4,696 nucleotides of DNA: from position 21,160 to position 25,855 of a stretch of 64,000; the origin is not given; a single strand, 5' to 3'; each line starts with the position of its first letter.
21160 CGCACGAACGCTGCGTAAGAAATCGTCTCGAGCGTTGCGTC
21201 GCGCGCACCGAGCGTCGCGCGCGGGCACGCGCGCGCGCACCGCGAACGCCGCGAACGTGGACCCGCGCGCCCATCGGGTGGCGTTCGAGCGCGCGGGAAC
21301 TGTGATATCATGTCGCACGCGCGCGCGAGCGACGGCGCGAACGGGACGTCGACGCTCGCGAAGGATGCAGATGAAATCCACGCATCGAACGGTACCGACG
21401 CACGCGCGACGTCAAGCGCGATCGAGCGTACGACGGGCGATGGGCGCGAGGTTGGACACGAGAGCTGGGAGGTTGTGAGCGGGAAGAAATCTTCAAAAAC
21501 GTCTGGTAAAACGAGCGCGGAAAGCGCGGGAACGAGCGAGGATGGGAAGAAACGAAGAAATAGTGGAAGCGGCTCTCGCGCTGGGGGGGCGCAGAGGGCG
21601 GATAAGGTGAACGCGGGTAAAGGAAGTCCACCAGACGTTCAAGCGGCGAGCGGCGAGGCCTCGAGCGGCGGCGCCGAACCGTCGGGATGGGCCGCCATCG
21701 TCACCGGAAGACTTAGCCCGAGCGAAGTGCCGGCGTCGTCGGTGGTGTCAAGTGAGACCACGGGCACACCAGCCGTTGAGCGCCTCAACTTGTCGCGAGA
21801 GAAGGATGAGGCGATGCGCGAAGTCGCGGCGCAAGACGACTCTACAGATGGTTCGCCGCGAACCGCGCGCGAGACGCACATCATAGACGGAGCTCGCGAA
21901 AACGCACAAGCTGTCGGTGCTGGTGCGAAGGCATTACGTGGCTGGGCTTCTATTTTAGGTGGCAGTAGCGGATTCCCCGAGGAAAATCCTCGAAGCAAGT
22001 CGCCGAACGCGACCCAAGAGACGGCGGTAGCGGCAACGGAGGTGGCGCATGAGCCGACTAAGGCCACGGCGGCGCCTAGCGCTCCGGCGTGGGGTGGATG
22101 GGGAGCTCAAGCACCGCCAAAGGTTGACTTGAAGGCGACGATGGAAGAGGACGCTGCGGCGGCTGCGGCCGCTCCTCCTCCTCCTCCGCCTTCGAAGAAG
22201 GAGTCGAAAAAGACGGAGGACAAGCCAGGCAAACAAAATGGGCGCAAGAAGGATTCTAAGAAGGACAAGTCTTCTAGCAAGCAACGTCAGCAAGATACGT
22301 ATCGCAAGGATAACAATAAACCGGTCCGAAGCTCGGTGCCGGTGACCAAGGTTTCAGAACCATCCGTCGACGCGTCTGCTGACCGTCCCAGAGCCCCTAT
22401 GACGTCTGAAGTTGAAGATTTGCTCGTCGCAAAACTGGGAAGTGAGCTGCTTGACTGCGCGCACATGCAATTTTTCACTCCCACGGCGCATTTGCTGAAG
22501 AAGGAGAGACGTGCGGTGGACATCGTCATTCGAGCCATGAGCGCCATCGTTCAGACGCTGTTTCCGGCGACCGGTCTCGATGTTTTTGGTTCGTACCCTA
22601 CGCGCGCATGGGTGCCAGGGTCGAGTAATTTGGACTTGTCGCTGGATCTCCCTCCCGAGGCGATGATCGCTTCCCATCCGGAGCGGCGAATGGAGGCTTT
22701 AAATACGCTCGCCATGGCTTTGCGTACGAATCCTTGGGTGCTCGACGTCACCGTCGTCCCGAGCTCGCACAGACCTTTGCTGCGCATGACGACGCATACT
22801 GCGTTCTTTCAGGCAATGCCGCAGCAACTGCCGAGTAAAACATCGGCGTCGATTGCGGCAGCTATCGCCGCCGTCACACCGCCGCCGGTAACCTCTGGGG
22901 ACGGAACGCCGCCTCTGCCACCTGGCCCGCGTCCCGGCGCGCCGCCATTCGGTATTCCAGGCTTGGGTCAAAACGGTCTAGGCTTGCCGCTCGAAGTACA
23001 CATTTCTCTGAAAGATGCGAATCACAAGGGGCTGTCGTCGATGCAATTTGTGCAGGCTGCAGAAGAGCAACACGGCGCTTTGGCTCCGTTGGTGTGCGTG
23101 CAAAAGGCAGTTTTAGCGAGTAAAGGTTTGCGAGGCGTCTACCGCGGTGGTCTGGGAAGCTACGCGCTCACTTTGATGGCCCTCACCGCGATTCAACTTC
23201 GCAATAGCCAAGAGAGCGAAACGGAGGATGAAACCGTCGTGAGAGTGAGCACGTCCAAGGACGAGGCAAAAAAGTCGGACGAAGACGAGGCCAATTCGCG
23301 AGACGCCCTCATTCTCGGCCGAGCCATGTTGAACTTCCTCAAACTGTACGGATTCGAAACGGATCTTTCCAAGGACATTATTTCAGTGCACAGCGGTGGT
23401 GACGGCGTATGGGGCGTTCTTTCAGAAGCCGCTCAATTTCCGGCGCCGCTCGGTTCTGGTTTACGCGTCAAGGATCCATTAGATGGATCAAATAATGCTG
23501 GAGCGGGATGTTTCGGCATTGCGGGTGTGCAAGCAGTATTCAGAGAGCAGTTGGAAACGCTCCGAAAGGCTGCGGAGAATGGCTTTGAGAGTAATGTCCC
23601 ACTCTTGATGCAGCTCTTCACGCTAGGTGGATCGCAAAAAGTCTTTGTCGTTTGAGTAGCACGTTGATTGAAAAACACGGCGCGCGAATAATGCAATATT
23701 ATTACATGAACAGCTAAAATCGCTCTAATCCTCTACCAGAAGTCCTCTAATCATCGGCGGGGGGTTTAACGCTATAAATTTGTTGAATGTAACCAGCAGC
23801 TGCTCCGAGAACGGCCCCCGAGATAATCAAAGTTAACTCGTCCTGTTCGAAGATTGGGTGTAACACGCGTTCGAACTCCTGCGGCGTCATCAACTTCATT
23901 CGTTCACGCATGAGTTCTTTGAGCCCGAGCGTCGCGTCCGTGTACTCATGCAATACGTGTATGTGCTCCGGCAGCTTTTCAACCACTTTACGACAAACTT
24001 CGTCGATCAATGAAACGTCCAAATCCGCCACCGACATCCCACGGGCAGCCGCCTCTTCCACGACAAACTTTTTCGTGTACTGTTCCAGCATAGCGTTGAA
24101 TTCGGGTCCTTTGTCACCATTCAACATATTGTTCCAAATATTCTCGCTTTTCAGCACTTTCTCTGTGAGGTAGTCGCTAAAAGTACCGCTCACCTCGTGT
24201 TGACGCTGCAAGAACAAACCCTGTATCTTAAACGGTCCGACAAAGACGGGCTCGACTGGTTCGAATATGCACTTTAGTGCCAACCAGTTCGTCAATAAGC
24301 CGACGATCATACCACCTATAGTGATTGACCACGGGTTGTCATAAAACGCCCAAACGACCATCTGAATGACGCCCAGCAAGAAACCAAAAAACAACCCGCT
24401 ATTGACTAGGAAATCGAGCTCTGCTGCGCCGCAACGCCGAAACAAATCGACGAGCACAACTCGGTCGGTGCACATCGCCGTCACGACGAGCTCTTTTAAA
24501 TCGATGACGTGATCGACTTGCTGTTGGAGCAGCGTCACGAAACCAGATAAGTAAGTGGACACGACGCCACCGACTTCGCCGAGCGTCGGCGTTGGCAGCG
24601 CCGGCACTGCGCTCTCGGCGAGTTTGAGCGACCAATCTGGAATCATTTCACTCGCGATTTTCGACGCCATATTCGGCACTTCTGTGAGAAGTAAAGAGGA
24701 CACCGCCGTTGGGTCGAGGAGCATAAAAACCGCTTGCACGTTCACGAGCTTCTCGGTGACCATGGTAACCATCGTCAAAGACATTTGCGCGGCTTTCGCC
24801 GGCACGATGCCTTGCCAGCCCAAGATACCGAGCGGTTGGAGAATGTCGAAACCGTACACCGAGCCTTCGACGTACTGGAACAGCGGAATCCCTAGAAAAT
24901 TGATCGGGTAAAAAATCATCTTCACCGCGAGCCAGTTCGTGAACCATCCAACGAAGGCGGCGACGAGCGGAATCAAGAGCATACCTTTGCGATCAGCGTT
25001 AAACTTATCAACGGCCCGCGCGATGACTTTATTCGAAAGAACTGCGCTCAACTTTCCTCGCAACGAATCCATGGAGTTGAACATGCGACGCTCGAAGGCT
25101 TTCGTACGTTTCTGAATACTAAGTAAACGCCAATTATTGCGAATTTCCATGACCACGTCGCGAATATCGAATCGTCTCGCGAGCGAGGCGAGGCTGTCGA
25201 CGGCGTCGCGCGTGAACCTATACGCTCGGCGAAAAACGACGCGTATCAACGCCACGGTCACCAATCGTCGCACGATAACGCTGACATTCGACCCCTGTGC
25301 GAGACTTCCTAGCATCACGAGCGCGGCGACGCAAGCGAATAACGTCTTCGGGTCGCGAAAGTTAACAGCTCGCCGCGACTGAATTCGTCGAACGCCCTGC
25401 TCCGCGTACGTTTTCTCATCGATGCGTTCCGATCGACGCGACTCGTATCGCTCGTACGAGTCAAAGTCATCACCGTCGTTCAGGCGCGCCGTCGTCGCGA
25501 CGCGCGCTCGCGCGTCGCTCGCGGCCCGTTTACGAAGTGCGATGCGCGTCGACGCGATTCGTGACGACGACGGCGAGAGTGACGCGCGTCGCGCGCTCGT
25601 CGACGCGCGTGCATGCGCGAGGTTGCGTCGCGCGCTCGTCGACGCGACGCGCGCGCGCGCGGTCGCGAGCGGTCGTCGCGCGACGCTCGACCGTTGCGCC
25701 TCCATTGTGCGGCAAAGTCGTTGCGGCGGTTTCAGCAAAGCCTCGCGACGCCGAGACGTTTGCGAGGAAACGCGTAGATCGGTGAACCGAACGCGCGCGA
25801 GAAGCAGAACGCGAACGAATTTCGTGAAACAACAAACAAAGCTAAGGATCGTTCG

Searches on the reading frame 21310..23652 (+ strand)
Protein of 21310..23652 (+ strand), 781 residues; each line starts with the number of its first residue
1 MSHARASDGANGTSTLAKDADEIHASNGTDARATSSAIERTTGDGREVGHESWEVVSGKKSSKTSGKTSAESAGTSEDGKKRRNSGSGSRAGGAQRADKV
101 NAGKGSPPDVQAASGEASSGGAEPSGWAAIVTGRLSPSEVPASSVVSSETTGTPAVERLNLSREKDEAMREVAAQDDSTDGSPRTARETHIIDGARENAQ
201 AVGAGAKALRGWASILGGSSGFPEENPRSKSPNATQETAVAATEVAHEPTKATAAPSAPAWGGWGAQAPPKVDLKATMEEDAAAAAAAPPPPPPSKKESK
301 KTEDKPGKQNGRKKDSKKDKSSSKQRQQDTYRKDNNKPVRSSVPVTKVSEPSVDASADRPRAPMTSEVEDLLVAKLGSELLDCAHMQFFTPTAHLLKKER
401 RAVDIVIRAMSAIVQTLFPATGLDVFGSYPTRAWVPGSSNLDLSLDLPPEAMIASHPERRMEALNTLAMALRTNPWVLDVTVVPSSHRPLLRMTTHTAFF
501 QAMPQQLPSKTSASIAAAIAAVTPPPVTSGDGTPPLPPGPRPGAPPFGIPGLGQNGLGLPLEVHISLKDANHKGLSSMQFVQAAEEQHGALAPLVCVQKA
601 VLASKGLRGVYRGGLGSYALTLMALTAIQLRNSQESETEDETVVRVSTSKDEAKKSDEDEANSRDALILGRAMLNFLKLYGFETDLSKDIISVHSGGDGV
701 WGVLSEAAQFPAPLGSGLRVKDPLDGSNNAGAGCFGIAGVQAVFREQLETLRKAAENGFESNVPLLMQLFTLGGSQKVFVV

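Call 51: search_protein_families(library=pfam, proteins=[window:21310-23652:+], max_evalue=0.001)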
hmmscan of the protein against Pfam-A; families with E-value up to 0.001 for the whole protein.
window:21310-23652:+ (781 aa): 1 family
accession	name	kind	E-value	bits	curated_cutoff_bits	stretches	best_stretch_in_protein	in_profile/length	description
PF22600.2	MTPAP-like_central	-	1.5e-06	28.8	27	1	401-496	20-112/139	Poly(A) RNA polymerase, mitochondrial-like, central palm domain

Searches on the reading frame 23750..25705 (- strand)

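Call 51: search_protein_families(library=pfam, proteins=[window:23750-25705:-], max_evalue=0.001)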
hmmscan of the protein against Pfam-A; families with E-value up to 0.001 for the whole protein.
window:23750-25705:- (652 aa): 1 family
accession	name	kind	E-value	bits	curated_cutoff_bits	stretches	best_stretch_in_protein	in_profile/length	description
PF04286.17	DUF445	-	3.9e-14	53.8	33.8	2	248-335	2-68/368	Protein of unknown function (DUF445)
